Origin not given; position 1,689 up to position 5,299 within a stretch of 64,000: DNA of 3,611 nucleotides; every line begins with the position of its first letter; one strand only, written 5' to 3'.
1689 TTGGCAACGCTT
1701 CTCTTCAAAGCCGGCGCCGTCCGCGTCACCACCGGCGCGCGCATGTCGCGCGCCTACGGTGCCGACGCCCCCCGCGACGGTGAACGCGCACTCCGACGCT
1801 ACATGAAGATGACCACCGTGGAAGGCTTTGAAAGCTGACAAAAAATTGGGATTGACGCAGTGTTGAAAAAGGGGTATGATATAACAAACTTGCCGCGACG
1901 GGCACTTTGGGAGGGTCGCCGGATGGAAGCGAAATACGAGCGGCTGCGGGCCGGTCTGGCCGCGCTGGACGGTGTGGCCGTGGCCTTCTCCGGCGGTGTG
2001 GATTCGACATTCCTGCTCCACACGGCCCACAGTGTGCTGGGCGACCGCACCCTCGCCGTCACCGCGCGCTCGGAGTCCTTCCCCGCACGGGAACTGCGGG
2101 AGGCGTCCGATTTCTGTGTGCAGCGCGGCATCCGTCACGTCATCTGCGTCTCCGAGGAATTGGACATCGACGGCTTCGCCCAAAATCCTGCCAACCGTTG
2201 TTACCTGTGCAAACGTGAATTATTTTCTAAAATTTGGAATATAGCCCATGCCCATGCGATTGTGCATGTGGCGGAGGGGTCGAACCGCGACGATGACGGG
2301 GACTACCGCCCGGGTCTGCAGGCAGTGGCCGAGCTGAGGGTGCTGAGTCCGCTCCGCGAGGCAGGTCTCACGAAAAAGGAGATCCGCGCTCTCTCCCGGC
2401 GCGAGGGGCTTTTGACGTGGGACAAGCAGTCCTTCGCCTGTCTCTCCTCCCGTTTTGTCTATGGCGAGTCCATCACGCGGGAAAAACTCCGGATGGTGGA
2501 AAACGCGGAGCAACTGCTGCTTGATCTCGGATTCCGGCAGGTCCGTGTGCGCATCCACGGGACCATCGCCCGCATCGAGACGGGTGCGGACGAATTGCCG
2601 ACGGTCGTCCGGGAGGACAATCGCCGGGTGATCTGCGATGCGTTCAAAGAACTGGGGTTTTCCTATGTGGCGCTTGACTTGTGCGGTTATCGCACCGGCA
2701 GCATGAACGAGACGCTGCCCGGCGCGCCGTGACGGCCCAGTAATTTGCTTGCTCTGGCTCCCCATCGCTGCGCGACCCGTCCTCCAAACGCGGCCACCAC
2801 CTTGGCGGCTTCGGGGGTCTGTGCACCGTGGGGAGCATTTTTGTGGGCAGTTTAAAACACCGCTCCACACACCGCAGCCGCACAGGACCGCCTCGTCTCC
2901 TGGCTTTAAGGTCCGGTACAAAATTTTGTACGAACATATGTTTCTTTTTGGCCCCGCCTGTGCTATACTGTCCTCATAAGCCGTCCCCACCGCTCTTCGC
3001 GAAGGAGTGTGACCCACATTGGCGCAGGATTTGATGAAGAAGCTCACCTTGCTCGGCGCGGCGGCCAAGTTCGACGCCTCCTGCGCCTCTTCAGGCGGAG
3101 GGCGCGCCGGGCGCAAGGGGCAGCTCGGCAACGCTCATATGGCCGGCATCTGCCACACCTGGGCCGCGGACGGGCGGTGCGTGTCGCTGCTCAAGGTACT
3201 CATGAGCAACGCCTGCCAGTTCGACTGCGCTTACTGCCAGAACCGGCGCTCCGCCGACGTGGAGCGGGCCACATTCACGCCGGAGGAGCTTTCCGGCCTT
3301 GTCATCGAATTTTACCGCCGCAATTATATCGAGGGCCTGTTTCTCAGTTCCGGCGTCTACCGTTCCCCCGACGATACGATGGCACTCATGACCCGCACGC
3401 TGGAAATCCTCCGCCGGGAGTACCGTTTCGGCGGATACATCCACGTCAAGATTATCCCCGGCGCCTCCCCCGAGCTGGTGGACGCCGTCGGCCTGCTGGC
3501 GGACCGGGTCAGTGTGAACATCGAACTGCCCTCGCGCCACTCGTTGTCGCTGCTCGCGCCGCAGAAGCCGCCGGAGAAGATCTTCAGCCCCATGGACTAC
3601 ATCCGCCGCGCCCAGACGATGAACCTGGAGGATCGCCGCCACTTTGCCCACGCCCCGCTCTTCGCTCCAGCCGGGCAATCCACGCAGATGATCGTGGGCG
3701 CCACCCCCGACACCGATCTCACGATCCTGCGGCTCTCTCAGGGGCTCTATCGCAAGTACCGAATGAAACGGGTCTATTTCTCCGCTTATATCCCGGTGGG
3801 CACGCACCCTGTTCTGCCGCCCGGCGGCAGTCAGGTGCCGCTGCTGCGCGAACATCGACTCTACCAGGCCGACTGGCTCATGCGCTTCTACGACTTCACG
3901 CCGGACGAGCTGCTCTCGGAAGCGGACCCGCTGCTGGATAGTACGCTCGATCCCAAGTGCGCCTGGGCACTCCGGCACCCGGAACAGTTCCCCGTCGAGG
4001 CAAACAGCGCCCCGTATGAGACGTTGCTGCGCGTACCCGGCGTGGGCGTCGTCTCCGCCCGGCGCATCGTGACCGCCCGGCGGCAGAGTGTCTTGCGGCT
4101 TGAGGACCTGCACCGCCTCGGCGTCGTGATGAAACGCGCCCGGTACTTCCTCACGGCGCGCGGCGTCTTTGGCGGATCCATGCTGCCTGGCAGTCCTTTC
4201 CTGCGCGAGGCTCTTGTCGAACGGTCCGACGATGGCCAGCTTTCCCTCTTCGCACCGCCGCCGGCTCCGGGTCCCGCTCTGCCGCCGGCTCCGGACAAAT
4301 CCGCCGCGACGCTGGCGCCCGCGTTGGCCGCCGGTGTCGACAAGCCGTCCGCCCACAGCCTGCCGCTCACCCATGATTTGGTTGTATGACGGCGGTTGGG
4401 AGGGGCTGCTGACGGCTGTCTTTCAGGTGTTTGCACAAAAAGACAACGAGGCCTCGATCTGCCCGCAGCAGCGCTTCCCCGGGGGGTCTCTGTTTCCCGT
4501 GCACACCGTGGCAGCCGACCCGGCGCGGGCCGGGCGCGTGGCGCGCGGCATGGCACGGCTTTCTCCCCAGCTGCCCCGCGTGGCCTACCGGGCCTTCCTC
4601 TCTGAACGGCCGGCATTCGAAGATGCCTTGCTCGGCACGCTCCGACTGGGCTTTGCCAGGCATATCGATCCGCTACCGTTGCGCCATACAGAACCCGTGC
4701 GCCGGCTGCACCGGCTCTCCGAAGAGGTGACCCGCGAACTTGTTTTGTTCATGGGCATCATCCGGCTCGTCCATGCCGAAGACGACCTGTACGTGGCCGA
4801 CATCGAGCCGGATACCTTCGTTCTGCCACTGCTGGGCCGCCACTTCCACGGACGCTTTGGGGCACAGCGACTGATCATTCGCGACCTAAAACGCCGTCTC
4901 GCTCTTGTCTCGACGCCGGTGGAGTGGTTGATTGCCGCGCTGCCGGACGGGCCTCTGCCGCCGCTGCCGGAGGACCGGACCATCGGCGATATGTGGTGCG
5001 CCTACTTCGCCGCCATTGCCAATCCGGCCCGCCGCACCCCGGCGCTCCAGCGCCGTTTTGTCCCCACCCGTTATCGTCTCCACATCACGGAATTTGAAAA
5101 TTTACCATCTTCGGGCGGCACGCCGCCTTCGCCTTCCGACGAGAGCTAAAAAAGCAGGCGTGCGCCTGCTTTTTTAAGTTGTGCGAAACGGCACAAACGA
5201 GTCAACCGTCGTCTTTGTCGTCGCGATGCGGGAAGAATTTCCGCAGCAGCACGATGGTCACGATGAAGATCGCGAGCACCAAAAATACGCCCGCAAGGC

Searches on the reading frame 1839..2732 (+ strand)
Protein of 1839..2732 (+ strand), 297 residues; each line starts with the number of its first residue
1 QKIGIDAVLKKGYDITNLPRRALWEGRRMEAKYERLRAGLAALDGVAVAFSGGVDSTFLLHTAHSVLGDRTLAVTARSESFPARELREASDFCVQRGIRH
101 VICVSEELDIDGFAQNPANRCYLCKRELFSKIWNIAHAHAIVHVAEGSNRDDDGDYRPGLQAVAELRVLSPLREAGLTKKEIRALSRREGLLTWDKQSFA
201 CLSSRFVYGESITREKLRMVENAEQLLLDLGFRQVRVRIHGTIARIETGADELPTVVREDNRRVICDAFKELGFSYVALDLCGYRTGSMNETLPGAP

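Call 36: search_protein_families(library=pfam, proteins=[window:1839-2732:+], max_evalue=0.0001)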
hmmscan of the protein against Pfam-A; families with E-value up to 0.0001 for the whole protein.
window:1839-2732:+ (297 aa): 0 families

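Call 77: search_protein_families(library=pfam, proteins=[window:1839-2732:+], max_evalue=0.01)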
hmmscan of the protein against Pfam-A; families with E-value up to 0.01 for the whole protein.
window:1839-2732:+ (297 aa): 2 families
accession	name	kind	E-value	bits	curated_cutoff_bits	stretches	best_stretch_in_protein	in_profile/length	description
PF01171.26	ATP_bind_3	-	0.0013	19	27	1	46-96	2-52/182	PP-loop family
PF03054.22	tRNA_Me_trans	-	0.002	18.2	20.6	0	46-112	3-67/202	tRNA methyl transferase HUP domain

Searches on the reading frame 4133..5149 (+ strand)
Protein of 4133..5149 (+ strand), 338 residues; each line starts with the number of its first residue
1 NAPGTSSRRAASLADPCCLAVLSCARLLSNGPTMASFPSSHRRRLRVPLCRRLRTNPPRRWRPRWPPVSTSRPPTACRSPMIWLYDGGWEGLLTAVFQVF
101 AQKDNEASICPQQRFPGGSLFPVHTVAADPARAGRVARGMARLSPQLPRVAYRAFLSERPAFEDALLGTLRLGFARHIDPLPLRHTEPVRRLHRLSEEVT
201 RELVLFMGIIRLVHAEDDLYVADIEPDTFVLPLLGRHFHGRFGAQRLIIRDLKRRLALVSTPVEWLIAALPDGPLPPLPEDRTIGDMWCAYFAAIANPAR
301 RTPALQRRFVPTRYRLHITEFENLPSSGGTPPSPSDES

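Call 36: search_protein_families(library=pfam, proteins=[window:4133-5149:+], max_evalue=0.0001)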
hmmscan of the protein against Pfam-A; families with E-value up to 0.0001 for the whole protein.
window:4133-5149:+ (338 aa): 1 family
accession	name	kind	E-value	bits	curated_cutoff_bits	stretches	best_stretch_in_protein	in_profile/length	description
PF13566.11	DUF4130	-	1.2e-28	100.4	27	1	163-320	4-146/146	Domain of unknown function (DUF4130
